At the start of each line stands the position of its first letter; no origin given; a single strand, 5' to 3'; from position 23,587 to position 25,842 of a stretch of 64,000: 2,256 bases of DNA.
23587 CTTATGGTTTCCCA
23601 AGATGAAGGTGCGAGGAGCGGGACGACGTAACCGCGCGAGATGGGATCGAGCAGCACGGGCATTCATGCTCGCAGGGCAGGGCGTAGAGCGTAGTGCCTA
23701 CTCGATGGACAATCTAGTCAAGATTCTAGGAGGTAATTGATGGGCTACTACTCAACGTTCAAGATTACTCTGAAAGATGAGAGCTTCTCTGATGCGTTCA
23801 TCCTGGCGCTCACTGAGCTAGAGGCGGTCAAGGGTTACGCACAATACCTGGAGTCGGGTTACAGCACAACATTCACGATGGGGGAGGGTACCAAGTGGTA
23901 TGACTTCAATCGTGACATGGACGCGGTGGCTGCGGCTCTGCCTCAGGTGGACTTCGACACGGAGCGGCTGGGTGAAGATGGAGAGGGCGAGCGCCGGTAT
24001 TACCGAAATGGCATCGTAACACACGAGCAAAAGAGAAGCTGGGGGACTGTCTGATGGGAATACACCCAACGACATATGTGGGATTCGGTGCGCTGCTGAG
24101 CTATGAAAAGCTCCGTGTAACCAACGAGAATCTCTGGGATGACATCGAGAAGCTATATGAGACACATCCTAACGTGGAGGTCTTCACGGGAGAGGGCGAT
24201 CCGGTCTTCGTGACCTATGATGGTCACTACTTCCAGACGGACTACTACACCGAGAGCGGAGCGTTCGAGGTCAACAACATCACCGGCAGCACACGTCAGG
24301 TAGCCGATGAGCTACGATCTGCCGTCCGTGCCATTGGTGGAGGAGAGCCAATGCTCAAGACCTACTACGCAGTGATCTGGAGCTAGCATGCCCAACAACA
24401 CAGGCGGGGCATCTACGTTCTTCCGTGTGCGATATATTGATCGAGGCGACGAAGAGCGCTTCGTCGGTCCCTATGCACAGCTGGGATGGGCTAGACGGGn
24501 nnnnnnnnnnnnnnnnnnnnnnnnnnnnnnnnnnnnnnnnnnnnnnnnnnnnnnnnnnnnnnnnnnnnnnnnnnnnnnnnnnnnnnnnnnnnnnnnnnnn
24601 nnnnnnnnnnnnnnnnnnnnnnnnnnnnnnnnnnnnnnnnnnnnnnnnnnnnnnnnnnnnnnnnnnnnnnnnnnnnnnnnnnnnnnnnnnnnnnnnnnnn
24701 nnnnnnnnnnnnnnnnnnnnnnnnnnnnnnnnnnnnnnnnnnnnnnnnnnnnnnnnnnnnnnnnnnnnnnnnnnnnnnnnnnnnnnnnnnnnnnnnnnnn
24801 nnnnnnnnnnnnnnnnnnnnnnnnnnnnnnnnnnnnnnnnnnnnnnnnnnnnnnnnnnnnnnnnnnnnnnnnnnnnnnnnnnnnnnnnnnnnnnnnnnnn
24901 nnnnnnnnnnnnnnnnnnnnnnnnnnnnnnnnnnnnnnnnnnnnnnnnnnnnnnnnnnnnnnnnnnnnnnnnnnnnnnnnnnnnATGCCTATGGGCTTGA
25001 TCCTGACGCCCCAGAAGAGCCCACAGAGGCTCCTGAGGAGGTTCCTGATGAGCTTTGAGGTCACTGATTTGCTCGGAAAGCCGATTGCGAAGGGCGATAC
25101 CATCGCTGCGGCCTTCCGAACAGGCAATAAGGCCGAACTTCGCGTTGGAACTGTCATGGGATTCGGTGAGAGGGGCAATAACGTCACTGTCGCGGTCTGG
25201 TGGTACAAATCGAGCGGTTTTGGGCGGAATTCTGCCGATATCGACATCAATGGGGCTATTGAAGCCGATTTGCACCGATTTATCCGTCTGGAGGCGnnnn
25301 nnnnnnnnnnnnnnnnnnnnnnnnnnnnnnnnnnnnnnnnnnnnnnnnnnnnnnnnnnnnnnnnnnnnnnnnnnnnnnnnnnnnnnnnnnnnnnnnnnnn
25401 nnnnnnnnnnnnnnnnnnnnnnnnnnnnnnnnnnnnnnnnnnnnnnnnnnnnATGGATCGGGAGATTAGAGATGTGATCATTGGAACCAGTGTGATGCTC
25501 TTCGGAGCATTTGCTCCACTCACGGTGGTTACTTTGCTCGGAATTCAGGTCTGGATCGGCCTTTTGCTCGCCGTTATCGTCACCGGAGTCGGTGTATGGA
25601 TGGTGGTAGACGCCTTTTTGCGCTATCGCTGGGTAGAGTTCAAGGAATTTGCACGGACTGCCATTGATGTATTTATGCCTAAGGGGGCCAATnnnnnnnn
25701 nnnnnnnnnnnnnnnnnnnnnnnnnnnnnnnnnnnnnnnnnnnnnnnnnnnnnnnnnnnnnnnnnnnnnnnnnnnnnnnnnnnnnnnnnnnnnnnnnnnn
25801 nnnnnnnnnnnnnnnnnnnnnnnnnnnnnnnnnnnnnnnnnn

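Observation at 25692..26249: Phage-encoded HslV-like Ntn-hydrolase with a poly-lysine tail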

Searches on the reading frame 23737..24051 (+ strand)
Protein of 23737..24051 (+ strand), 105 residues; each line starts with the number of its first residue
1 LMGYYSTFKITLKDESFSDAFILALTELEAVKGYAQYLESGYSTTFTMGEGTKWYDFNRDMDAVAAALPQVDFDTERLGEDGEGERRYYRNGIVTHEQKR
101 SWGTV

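Call 49: search_protein_families(library=phrogs, proteins=[window:23737-24051:+], max_evalue=0.01)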
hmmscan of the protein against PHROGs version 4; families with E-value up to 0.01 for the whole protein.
window:23737-24051:+ (105 aa): 1 family
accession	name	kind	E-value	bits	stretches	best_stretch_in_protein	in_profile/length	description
phrog_6306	-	unknown function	3e-10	41.1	1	2-96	106-203/257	-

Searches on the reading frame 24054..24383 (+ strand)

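Call 49: search_protein_families(library=phrogs, proteins=[window:24054-24383:+], max_evalue=0.01)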
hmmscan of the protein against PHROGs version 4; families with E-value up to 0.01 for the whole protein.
window:24054-24383:+ (110 aa): 1 family
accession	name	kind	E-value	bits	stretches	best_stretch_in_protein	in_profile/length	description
phrog_14715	-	unknown function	0.0018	19.4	1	26-47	8-29/61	-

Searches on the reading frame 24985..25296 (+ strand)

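Call 49: search_protein_families(library=phrogs, proteins=[window:24985-25296:+], max_evalue=0.01)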
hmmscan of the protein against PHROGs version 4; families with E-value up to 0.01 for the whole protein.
window:24985-25296:+ (104 aa): 3 families
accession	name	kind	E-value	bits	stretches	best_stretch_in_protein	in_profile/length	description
phrog_2596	-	unknown function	1.7e-06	29.2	1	29-94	4-67/101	-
phrog_8247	-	unknown function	0.0021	18.9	1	25-68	41-83/117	-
phrog_2251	-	unknown function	0.0089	17.3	0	26-65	2-41/74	-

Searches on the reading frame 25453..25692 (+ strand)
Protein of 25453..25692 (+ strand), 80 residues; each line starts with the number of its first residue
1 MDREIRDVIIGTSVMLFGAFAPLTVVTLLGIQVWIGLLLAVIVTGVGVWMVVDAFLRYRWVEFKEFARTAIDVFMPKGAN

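Call 49: search_protein_families(library=phrogs, proteins=[window:25453-25692:+], max_evalue=0.01)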
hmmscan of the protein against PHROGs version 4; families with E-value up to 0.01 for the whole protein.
window:25453-25692:+ (80 aa): 0 families

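Call 83: search_protein_families(library=padloc, proteins=[window:25453-25692:+], max_evalue=0.01)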
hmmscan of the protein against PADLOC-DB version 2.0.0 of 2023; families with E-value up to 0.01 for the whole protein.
window:25453-25692:+ (80 aa): 0 families
